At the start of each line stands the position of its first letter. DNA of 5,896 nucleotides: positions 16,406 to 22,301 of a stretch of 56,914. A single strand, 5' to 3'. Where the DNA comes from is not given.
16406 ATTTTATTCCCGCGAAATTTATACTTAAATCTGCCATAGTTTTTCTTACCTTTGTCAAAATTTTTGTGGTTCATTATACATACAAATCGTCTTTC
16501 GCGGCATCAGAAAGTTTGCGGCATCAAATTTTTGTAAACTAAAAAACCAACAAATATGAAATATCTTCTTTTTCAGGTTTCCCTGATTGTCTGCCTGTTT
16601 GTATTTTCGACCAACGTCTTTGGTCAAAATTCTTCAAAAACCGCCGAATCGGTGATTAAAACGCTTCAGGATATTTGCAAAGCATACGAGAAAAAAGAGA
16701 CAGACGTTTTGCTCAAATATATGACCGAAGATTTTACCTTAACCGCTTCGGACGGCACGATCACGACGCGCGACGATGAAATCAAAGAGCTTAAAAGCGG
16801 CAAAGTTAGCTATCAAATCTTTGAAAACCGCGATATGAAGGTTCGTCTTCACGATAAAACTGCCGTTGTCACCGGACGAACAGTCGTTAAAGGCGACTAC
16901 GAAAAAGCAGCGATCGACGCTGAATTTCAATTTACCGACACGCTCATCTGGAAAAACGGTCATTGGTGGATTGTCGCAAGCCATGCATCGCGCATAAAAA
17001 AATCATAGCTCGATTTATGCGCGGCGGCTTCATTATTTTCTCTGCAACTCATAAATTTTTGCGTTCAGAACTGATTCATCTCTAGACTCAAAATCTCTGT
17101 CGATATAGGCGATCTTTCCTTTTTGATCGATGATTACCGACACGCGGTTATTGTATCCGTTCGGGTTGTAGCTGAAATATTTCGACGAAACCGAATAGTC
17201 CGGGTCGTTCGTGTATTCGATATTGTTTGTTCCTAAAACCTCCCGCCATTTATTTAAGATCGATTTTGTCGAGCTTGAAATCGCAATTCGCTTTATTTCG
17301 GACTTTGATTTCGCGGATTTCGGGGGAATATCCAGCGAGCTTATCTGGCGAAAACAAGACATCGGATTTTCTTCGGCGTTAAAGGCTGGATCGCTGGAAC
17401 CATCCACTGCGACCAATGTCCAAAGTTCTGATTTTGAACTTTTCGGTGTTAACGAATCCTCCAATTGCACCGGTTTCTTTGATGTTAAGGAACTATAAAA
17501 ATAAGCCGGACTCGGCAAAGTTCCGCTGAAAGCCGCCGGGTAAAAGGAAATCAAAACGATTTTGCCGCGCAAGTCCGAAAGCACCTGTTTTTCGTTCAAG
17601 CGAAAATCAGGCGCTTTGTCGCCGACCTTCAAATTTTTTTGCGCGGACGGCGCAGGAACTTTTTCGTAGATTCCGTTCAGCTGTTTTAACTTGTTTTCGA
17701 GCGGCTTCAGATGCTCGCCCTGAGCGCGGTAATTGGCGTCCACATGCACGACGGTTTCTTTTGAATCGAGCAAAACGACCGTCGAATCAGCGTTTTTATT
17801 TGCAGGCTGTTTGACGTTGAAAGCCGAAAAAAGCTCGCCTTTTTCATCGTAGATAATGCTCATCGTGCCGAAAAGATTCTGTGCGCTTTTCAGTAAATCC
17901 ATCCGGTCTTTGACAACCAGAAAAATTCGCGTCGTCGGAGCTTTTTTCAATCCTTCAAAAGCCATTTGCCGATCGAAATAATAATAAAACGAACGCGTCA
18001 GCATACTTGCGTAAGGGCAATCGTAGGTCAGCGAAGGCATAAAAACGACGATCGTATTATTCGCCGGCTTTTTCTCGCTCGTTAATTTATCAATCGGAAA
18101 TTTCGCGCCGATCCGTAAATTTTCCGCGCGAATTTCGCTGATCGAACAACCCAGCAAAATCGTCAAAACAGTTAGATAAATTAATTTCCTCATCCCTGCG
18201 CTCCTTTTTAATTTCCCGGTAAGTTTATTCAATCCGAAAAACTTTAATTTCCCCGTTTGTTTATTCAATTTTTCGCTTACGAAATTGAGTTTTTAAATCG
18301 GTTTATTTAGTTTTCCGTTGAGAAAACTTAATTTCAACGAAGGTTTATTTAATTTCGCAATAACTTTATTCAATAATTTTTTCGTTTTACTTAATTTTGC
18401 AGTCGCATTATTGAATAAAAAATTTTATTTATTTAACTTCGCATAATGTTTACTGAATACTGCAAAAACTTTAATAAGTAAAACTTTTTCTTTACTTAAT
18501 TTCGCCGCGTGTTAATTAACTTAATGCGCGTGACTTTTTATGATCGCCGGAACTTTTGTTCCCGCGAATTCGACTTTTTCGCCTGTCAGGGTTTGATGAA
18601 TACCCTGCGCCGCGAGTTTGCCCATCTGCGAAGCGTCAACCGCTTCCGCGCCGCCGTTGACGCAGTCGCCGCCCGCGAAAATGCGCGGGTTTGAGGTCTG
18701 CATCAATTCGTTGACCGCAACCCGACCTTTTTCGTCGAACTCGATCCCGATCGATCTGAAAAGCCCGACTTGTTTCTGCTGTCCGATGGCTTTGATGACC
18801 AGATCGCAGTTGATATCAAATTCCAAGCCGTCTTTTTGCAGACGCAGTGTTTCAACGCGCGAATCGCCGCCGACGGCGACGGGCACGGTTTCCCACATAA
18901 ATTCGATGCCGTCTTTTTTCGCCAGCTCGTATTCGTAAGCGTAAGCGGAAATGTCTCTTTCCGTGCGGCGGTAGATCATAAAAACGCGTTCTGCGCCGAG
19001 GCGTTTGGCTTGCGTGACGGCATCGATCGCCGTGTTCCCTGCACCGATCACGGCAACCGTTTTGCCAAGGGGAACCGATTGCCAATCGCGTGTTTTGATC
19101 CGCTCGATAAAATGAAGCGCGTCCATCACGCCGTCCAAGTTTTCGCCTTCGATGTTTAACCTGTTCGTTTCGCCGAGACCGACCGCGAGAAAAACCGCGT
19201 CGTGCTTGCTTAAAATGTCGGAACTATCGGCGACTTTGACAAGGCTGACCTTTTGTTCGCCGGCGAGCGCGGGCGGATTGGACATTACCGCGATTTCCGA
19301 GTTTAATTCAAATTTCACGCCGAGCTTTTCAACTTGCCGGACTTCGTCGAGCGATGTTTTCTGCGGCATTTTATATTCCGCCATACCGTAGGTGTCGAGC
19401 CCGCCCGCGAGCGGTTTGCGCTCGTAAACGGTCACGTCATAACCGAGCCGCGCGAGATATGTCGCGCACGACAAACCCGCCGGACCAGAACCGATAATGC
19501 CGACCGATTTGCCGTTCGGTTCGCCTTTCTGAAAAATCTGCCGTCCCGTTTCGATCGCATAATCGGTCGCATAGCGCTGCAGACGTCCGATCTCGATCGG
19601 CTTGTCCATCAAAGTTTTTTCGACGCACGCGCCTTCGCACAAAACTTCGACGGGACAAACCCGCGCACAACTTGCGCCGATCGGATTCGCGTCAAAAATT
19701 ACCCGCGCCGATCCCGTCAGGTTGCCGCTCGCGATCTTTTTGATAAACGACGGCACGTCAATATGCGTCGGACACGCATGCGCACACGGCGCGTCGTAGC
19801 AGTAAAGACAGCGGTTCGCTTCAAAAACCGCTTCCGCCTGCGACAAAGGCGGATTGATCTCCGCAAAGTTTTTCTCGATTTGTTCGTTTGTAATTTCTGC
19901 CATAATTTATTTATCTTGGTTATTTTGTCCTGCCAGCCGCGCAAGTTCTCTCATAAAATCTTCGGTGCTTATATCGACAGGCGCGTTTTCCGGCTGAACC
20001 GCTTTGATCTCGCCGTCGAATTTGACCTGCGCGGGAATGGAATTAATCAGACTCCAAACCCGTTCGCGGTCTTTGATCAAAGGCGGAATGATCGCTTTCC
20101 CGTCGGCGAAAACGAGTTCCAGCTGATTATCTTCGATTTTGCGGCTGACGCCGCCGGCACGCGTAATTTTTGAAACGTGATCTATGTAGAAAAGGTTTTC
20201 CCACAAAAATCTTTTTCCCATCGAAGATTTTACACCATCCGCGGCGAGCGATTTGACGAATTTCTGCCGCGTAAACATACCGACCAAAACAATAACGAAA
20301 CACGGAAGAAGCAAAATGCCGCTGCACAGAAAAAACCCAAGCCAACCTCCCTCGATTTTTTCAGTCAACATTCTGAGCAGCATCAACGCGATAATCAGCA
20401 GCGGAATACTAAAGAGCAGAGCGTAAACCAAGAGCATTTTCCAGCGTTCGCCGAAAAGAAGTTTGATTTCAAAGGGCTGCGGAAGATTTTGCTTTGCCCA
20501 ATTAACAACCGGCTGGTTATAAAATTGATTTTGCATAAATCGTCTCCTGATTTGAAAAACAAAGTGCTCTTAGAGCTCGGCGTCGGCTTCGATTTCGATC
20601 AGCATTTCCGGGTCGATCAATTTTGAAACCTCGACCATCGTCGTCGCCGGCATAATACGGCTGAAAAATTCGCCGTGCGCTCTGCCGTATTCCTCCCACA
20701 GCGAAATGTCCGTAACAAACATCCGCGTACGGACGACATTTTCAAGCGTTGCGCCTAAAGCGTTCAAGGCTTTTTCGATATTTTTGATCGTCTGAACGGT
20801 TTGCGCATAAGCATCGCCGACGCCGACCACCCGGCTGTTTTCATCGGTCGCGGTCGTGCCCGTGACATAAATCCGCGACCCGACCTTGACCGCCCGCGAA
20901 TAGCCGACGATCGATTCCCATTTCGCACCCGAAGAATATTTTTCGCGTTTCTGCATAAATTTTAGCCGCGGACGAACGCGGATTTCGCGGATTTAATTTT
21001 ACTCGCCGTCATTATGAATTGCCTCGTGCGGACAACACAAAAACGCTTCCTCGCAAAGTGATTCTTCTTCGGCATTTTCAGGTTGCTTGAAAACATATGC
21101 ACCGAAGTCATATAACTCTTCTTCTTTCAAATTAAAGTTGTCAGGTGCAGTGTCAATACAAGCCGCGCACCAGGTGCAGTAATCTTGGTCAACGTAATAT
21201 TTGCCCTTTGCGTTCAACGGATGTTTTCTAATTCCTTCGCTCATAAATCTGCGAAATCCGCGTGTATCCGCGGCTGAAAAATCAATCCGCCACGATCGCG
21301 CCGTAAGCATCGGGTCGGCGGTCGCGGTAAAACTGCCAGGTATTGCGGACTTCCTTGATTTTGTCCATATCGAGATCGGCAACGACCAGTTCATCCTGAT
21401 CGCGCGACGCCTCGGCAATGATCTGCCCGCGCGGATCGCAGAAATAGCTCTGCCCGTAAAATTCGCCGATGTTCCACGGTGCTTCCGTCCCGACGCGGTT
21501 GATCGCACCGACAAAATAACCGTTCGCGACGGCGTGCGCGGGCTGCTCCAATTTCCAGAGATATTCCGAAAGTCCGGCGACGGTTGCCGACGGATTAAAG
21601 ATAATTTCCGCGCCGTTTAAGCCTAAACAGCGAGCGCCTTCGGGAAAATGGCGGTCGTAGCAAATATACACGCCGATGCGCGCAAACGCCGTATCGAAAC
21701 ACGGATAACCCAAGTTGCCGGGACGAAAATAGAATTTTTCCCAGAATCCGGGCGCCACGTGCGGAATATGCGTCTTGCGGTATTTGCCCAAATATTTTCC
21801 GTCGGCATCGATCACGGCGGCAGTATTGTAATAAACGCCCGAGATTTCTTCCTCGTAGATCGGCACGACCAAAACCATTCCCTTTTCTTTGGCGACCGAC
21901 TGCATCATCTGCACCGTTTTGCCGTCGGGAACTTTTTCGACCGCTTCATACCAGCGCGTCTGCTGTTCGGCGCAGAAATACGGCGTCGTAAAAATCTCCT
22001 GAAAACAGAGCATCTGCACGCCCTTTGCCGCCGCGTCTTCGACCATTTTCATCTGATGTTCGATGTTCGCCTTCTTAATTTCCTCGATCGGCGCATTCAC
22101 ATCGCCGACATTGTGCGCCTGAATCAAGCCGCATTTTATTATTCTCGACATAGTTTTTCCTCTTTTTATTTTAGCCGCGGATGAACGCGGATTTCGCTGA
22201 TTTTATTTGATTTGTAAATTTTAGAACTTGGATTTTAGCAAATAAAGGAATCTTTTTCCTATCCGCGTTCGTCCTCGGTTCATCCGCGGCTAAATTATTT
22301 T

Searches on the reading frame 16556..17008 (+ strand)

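Call 44: search_protein_families(library=pfam, max_evalue=0.01, proteins=[window:16556-17008:+])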
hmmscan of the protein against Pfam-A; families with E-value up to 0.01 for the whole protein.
window:16556-17008:+ (150 aa): 2 families
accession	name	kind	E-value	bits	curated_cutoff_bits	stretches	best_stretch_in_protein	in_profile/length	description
PF14534.12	DUF4440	-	3e-16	60.2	25.2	1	35-139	3-107/107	Domain of unknown function (DUF4440)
PF13474.12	SnoaL_3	-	3.9e-07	30.9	22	1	34-145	2-117/121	SnoaL-like domain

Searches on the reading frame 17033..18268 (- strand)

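Call 15: search_protein_families(library=pfam, proteins=[window:17033-18268:-])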
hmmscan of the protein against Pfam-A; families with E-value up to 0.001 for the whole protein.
window:17033-18268:- (411 aa): 2 families
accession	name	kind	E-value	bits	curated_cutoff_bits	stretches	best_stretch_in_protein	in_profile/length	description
PF00578.27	AhpC-TSA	-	5.8e-16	59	26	2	322-389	57-124/124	AhpC/TSA family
PF08534.16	Redoxin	-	9.6e-12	45.4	26.6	1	214-403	1-146/148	Redoxin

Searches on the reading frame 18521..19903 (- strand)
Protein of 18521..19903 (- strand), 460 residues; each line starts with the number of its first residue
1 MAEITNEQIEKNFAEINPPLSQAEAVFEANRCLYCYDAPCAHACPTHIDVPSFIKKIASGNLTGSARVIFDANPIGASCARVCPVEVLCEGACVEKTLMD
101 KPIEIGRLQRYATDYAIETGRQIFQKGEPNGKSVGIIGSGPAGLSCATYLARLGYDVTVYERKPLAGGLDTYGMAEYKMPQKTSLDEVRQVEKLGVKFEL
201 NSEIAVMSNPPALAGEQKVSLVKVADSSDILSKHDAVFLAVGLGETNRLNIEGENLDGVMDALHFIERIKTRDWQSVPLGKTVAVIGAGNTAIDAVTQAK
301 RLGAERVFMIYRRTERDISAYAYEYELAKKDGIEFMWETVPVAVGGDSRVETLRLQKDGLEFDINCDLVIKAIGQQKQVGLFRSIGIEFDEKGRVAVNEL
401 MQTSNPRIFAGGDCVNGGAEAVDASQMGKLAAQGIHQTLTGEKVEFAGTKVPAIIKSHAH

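Call 15: search_protein_families(library=pfam, proteins=[window:18521-19903:-])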
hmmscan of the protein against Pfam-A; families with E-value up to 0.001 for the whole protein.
window:18521-19903:- (460 aa): 18 families
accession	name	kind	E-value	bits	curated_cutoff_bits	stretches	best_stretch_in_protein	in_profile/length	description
PF07992.20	Pyr_redox_2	-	1.7e-43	149.5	26.1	1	133-428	2-291/291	Pyridine nucleotide-disulphide oxidoreductase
PF14691.11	Fer4_20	-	2e-37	127.9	25.8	1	11-119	3-111/113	Dihydroprymidine dehydrogenase domain II, 4Fe-4S cluster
PF00070.33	Pyr_redox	-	1.4e-15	58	22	2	283-356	2-80/82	Pyridine nucleotide-disulphide oxidoreductase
PF13738.12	Pyr_redox_3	-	1.5e-14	54.4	30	1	236-412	127-305/305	Pyridine nucleotide-disulphide oxidoreductase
PF13450.12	NAD_binding_8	-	5e-09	36.7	21.9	1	136-168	1-33/68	NAD(P)-binding Rossmann-like domain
PF02826.25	2-Hacid_dh_C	-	1.2e-08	34.9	25.1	1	121-173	26-79/178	D-isomer specific 2-hydroxyacid dehydrogenase, NAD binding domain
PF12831.13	FAD_oxidored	-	8.3e-08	32.4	27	1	134-183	2-51/416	FAD dependent oxidoreductase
PF01266.30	DAO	-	1.2e-07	32.1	27.9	1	134-167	2-35/353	FAD dependent oxidoreductase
PF03807.23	F420_oxidored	-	2.7e-06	28.3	21.6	0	282-326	1-45/94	NADP oxidoreductase coenzyme F420-dependent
PF01262.27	AlaDh_PNT_C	-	9.1e-06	25.7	23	0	133-164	30-61/214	Alanine dehydrogenase/PNT, C-terminal domain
PF01494.25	FAD_binding_3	-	1.1e-05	25.3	22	1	133-163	3-33/349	FAD binding domain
PF01593.30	Amino_oxidase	-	1.4e-05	25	19.8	1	142-168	2-28/443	Flavin containing amine oxidoreductase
PF01134.28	GIDA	-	7.9e-05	22.3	22.1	0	134-198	2-29/391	Glucose inhibited division protein A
PF01946.23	Thi4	-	0.00017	21.3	26.2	1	134-184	20-72/235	Thi4 family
PF00890.30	FAD_binding_2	-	0.00018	21.3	20.4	1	136-168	4-36/414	FAD binding domain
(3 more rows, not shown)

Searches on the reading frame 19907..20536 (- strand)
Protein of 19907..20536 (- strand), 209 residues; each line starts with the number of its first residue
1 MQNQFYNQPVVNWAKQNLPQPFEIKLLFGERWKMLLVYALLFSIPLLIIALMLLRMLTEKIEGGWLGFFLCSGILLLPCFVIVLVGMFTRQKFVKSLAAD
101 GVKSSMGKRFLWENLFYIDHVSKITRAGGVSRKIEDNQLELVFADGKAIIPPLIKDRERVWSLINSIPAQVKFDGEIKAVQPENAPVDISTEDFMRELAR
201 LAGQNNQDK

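Call 15: search_protein_families(library=pfam, proteins=[window:19907-20536:-])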
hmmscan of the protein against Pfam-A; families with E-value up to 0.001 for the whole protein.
window:19907-20536:- (209 aa): 0 families

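Call 44: search_protein_families(library=pfam, max_evalue=0.01, proteins=[window:19907-20536:-])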
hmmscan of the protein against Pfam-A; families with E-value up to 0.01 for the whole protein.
window:19907-20536:- (209 aa): 1 family
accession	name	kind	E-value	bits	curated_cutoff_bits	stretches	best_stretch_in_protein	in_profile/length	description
PF13197.11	DUF4013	-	0.0056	17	26.9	1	16-88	32-107/168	Protein of unknown function (DUF4013)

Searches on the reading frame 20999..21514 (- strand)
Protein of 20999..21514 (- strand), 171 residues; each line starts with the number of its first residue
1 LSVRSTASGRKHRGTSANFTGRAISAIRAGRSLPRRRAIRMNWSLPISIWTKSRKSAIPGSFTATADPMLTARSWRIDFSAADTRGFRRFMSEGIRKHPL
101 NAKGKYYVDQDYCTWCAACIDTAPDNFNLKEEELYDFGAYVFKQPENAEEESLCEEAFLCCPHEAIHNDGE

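Call 44: search_protein_families(library=pfam, max_evalue=0.01, proteins=[window:20999-21514:-])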
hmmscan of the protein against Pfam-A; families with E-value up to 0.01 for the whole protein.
window:20999-21514:- (171 aa): 2 families
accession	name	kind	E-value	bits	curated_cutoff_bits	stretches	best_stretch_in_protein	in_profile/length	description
PF13370.11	Fer4_13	-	4.2e-13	50.2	24.5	1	108-167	1-57/58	4Fe-4S single cluster domain of Ferredoxin I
PF13459.11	Fer4_15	-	8.1e-05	23.7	22.4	1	107-167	2-65/66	4Fe-4S single cluster domain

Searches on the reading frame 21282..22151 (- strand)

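Call 15: search_protein_families(library=pfam, proteins=[window:21282-22151:-])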
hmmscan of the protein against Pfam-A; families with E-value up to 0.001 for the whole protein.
window:21282-22151:- (289 aa): 1 family
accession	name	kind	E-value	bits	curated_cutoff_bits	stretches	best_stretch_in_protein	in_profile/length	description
PF00795.27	CN_hydrolase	-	4.7e-64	216.6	23.2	1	24-269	12-255/256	Carbon-nitrogen hydrolase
